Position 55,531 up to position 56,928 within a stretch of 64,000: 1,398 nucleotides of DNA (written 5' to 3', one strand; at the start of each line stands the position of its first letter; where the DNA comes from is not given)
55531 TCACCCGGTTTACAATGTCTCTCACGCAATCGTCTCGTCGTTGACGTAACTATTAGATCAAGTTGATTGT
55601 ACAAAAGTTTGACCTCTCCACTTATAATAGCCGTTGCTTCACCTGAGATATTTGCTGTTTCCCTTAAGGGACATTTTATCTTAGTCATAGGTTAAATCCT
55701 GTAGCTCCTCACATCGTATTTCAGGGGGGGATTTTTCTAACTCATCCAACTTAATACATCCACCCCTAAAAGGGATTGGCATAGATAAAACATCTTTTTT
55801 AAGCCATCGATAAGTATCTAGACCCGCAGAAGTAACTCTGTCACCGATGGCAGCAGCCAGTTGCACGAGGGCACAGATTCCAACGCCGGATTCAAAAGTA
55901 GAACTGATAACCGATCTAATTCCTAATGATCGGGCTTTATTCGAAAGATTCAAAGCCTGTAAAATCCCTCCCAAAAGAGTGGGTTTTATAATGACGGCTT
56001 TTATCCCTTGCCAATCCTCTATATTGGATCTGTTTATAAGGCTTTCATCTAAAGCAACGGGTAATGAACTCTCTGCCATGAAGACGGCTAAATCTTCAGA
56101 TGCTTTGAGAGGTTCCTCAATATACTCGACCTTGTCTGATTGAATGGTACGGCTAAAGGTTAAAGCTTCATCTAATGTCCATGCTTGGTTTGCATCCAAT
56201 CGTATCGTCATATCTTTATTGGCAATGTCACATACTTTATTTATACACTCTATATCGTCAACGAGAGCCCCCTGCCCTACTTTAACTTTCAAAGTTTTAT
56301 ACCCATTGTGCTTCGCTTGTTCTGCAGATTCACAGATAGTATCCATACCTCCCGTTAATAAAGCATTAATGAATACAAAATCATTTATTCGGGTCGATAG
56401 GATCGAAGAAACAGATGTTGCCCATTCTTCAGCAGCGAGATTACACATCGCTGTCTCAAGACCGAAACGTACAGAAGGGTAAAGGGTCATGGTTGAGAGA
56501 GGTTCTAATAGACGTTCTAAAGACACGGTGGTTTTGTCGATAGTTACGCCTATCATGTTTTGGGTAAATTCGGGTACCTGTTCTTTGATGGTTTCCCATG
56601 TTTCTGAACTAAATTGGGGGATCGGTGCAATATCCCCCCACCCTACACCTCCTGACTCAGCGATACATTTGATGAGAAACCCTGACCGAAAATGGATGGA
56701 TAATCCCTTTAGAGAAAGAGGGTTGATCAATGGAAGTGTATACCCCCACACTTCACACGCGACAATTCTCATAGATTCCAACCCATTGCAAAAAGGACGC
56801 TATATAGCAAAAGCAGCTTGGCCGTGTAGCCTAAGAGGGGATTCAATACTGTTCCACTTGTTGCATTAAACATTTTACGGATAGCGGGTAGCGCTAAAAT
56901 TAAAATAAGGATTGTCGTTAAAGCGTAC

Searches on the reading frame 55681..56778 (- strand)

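Call 71: search_protein_families(library=pfam, proteins=[window:55681-56778:-], max_evalue=0.00001)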
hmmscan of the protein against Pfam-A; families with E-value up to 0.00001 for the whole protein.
window:55681-56778:- (365 aa): 2 families
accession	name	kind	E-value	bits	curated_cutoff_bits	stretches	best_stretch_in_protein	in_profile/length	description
PF13378.12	MR_MLE_C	-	1.1e-30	107.4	29.4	1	150-345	4-206/219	Enolase C-terminal domain-like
PF21508.2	MenC_N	-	2.6e-13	50.4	27.3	1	8-112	4-92/94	MenC, N-terminal domain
